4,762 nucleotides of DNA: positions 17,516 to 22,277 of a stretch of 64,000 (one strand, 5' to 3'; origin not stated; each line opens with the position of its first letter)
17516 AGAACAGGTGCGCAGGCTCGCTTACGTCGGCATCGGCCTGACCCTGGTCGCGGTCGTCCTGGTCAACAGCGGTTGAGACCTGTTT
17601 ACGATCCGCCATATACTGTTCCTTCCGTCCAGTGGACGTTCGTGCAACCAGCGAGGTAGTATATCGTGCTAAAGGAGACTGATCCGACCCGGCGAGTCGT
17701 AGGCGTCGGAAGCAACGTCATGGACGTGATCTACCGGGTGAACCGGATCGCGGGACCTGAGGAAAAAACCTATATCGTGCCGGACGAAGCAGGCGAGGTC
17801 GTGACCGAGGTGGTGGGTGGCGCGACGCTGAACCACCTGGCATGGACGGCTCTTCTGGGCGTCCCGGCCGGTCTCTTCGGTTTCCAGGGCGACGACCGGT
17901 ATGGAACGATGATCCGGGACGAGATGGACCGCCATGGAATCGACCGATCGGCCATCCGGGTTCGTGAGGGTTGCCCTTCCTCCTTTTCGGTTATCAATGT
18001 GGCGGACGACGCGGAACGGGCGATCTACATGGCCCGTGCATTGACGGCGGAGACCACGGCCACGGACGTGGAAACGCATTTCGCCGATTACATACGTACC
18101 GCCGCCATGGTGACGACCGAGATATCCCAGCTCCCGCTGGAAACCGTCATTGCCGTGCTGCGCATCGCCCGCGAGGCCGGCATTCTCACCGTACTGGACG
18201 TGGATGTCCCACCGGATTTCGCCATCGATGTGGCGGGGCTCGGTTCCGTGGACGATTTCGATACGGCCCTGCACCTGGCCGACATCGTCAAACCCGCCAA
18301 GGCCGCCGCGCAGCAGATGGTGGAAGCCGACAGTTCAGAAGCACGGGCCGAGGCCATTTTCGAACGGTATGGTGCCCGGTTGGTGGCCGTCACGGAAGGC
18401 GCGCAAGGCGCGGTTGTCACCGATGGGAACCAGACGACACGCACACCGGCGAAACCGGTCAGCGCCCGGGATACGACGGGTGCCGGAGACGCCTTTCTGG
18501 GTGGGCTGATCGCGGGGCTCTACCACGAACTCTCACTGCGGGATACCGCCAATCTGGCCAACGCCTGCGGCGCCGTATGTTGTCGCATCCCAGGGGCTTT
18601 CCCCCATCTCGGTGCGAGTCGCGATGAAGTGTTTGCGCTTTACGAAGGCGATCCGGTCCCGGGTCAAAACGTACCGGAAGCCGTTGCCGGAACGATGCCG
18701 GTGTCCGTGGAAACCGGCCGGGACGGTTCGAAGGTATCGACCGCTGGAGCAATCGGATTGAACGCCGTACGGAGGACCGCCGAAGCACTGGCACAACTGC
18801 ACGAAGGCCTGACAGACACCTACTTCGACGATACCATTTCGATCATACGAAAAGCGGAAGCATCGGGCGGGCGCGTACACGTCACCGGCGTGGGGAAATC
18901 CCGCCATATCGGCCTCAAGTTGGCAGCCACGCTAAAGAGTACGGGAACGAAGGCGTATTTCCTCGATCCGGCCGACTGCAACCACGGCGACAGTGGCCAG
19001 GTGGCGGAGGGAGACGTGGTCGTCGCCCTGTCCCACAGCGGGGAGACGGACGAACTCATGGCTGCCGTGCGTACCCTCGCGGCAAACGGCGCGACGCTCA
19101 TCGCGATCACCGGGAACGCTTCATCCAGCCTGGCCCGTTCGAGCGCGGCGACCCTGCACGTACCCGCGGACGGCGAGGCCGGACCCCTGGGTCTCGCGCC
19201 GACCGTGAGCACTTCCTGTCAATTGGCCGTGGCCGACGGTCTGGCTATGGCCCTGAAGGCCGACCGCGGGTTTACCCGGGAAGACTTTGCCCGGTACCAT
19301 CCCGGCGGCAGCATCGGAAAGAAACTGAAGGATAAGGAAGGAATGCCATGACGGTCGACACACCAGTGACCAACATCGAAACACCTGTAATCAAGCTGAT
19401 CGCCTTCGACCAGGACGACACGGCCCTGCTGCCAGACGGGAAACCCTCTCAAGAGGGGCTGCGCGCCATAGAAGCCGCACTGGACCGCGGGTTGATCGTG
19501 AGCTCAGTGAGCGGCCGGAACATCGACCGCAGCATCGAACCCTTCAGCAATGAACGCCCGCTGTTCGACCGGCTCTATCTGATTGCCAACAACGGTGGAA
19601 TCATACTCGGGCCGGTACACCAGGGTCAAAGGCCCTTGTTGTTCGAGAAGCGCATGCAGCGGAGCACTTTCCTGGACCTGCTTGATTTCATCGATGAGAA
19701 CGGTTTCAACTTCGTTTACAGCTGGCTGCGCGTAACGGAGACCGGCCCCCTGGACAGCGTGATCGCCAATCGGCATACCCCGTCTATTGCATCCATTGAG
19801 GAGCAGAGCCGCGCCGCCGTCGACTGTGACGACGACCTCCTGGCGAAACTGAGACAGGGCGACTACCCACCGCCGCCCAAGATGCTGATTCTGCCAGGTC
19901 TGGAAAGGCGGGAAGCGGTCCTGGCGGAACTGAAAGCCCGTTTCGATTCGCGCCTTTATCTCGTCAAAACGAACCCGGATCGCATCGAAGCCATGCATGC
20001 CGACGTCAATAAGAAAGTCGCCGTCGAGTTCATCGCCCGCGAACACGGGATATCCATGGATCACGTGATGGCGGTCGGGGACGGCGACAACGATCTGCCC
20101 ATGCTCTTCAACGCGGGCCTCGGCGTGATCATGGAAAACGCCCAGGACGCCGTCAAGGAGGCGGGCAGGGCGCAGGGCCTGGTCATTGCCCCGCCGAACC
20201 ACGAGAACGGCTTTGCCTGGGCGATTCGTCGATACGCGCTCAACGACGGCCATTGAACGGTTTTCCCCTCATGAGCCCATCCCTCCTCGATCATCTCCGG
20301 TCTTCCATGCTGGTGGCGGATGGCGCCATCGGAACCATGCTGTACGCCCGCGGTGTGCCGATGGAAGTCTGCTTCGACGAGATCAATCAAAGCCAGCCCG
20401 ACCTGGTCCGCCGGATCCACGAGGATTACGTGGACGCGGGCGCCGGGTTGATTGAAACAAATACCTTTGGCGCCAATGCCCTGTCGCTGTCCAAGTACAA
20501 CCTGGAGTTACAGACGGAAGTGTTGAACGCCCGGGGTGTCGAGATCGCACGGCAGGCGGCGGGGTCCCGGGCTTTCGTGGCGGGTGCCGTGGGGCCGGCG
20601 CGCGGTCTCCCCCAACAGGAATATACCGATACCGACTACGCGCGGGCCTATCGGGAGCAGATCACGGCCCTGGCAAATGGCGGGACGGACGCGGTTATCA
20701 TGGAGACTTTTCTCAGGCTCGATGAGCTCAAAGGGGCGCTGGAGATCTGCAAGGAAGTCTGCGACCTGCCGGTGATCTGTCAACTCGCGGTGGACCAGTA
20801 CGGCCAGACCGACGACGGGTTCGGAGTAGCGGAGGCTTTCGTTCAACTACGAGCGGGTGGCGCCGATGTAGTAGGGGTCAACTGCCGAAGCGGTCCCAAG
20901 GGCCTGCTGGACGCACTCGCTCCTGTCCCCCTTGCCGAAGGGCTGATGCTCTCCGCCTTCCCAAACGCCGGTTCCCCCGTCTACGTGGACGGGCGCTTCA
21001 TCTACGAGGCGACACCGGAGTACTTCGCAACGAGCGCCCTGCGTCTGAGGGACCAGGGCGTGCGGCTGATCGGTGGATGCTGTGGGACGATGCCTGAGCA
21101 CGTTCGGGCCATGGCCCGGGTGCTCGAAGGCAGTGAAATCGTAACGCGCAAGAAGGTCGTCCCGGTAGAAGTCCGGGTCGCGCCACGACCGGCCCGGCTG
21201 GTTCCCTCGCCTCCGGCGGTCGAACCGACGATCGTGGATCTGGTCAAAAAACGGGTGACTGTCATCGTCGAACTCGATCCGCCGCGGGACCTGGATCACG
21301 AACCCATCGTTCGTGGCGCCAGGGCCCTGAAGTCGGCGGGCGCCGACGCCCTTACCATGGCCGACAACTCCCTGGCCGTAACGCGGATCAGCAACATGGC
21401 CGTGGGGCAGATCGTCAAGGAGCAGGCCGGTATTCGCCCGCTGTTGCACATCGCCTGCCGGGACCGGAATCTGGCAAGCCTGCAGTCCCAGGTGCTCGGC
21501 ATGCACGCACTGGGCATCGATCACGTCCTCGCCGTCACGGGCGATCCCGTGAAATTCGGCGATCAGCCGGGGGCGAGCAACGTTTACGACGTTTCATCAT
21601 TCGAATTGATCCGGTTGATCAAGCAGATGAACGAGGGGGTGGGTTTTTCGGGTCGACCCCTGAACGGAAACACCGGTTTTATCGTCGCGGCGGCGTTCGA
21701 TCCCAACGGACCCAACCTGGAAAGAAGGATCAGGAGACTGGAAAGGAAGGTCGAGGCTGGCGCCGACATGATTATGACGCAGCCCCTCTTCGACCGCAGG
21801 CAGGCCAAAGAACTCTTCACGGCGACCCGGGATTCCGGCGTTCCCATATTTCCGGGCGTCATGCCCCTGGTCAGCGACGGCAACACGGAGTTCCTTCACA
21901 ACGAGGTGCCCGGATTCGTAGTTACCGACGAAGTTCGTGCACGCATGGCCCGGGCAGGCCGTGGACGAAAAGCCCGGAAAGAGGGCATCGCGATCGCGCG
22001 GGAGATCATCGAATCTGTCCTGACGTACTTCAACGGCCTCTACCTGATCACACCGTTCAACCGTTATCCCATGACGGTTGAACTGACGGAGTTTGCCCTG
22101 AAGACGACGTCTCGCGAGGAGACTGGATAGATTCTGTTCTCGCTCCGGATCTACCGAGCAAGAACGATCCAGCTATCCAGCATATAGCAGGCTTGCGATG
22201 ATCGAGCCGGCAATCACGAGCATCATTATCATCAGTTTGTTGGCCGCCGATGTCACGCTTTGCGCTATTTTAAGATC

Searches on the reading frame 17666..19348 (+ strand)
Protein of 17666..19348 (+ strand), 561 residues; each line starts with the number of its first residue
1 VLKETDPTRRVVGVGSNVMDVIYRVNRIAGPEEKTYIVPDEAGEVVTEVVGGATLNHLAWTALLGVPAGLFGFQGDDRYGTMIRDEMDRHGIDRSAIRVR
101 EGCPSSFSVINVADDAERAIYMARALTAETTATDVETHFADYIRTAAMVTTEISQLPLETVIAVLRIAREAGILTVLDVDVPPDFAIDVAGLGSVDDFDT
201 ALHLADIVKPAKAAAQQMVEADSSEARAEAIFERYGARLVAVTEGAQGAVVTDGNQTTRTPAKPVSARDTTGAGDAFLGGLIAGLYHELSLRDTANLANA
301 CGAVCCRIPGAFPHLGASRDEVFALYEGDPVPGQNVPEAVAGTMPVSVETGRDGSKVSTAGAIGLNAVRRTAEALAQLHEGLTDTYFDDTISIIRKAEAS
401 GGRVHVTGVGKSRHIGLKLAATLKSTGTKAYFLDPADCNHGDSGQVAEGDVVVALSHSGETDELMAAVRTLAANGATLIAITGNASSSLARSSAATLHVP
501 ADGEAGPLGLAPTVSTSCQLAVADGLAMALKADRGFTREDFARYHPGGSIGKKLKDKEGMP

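Call 55: search_protein_families(library=ncbifam, proteins=[window:17666-19348:+], max_evalue=1e-10)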
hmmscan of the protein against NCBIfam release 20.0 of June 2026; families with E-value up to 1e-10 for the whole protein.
window:17666-19348:+ (561 aa): 21 families
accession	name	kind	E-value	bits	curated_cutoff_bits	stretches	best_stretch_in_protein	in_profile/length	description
NF008141.0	PRK10892.1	equivalog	2.1e-48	165.2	505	1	371-554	23-202/328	arabinose-5-phosphate isomerase KdsD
TIGR00393.1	kpsF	subfamily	3.6e-48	164.5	203.7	1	402-554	1-153/268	KpsF/GutQ family sugar-phosphate isomerase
NF008581.0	PRK11543.1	equivalog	1.7e-46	158.8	481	1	371-556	12-197/321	arabinose-5-phosphate isomerase GutQ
TIGR04382.1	myo_inos_iolC_N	equivalog_domain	2.3e-32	112.5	300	1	47-306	30-290/309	5-dehydro-2-deoxygluconokinase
TIGR02152.1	D_ribokin_bact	equivalog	1.1e-31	110.3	299.65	1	12-311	2-286/298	ribokinase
NF006957.1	PRK09434.1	equivalog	8.6e-27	94.4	450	1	37-315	14-296/302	fructokinase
NF008353.0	PRK11142.1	equivalog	1.8e-25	90.1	341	1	14-316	8-294/307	ribokinase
NF053626.1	RibKinHalex1628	equivalog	1.1e-24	87.5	330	1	10-312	3-279/293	ATP-dependent ribose-1-phosphate kinase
NF007321.0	PRK09813.1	equivalog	5.3e-18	65.4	247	1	50-311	23-260/261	fructoselysine 6-kinase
NF041134.1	R1P_kin_Thcocales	equivalog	3.3e-16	59.6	500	0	11-179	3-155/291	ADP-dependent ribose-1-phosphate kinase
NF041332.1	KDG_KDGal_kin_Halo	equivalog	5.3e-16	58.9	440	1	49-314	31-300/320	bifunctional 2-dehydro-3-deoxygluconokinase/2-dehydro-3-deoxygalactonokinase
TIGR03168.1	1-PFK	subfamily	9.7e-16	57.5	216.4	1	62-310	46-286/305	hexose kinase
NF049991.1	TagKinase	equivalog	1.6e-15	56.7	420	1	52-310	42-300/321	tagatose kinase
TIGR02198.1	rfaE_dom_I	equivalog_domain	7.9e-15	54.8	345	1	24-310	25-301/315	D-glycero-beta-D-manno-heptose-7-phosphate kinase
NF047869.1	myo_kin_aldol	exception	3.8e-14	52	600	0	242-306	242-312/586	bifunctional 5-dehydro-2-deoxygluconokinase/5-dehydro-2-deoxyphosphogluconate aldolase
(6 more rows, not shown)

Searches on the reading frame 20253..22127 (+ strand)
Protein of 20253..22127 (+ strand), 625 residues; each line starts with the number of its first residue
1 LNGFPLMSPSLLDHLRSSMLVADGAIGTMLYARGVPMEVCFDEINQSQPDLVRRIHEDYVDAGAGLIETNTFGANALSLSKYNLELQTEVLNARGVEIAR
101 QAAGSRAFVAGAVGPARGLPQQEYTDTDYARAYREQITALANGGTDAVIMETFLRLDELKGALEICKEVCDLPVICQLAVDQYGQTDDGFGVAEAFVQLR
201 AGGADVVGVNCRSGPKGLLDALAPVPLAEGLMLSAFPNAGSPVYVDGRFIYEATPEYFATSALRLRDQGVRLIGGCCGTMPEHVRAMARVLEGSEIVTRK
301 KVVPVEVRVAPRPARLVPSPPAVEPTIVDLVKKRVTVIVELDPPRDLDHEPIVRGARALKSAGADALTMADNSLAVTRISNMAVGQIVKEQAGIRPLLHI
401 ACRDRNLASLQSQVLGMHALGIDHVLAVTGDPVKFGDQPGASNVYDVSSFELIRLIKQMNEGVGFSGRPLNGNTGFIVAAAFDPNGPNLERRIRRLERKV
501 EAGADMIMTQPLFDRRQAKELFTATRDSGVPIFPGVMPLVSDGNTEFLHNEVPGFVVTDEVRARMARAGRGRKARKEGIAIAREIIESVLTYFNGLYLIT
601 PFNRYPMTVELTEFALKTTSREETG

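Call 55: search_protein_families(library=ncbifam, proteins=[window:20253-22127:+], max_evalue=1e-10)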
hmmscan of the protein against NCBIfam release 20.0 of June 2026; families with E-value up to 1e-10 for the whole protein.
window:20253-22127:+ (625 aa): 7 families
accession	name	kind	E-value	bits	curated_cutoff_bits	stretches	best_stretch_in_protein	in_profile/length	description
NF006396.0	PRK08645.1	equivalog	3.8e-233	775.1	453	1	10-619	3-606/611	bifunctional homocysteine S-methyltransferase/methylenetetrahydrofolate reductase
NF005718.0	PRK07534.1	equivalog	2.5e-52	178.2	338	1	17-299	13-302/337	betaine--homocysteine S-methyltransferase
TIGR02082.1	metH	equivalog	2.2e-50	171.4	1010.85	1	18-296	4-317/1182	methionine synthase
NF007024.0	PRK09490.1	equivalog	6.3e-37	126.9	1497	1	42-295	58-333/1234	methionine synthase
NF007020.0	PRK09485.1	equivalog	1.3e-29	103.2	215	1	17-292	11-304/306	homocysteine S-methyltransferase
TIGR00676.1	fadh2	equivalog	7.8e-21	74.6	293.7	1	340-591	4-250/275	methylenetetrahydrofolate reductase [NAD(P)H]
TIGR00677.1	fadh2_euk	equivalog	8.1e-15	54.9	310.05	1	382-591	48-251/281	methylenetetrahydrofolate reductase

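Call 56: find_homologous_proteins(query=window:20253-22127:+, max_evalue=1e-50)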
Query window:20253-22127:+ (625 aa): 7023 proteins with E <= 1e-50 among 8000 candidates; the best 120 are listed.
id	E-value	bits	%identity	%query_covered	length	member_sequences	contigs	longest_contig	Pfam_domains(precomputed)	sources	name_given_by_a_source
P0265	0.0e+0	1390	100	100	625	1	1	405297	PF02574.23,PF02219.24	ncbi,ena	-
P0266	0.0e+0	1218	88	97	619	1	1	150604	PF02574.23,PF02219.24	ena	-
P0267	0.0e+0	1215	88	97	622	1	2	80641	PF02574.23,PF02219.24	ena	-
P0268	0.0e+0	1212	88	96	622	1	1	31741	PF02574.23,PF02219.24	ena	-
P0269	0.0e+0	1212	88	96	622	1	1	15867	PF02574.23,PF02219.24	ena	-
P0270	0.0e+0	1211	87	96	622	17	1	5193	PF02574.23,PF02219.24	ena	-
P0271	0.0e+0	1209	88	99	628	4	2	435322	PF02574.23,PF02219.24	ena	-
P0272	0.0e+0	1208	87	97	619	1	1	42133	PF02574.23,PF02219.24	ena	-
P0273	0.0e+0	1205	87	96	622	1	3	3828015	PF02574.23,PF02219.24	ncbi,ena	-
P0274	0.0e+0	1204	87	99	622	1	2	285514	PF02574.23,PF02219.24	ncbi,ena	-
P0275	0.0e+0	1203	87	97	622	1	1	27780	PF02574.23,PF02219.24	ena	-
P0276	0.0e+0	1202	87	96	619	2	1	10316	PF02574.23,PF02219.24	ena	-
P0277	0.0e+0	1201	87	99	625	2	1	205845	PF02574.23,PF02219.24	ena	-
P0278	0.0e+0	1199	87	99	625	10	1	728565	PF02574.23,PF02219.24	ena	-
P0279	0.0e+0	1199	87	97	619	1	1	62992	PF02574.23,PF02219.24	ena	-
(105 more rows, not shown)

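Call 58: find_encoding_contigs(protein=P0265, flank=10000, max_places=2)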
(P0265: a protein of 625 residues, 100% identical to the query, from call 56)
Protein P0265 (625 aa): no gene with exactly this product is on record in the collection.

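Call 61: find_encoding_contigs(protein=P0386, flank=6000, max_places=2)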
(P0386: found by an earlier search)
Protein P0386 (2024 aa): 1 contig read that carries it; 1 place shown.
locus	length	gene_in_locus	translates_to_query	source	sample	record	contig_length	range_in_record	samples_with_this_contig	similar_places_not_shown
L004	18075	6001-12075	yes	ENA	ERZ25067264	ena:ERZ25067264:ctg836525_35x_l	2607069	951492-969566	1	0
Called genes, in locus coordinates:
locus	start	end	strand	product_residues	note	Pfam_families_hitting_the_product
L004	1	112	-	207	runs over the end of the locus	-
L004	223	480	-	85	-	-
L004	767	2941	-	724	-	PF10101:DUF2339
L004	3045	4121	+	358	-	PF01408:GFO_IDH_MocA, PF22725:GFO_IDH_MocA_C3 (weak), PF02894:GFO_IDH_MocA_C (faint)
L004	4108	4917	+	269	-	PF00248:Aldo_ket_red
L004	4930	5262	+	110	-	PF05336:rhaM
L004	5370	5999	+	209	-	PF02368:Big_2 (weak)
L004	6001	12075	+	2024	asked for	PF02368:Big_2, PF02368:Big_2, PF26918:Ig_Eae, PF02368:Big_2, PF23598:LRR_14, PF23598:LRR_14, PF13855:LRR_8, PF23598:LRR_14, +12 more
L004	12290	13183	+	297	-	PF05721:PhyH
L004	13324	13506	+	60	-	PF20382:DUF6677 (weak)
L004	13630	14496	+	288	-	PF08450:SGL (faint), PF01436:NHL (faint), PF17170:DUF5128 (weak)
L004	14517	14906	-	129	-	-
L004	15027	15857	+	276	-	PF04909:Amidohydro_2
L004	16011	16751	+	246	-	PF01073:3Beta_HSD (weak), PF01370:Epimerase, PF13460:NAD_binding_10 (weak)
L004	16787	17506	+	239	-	PF01073:3Beta_HSD (weak), PF01370:Epimerase, PF13460:NAD_binding_10 (weak)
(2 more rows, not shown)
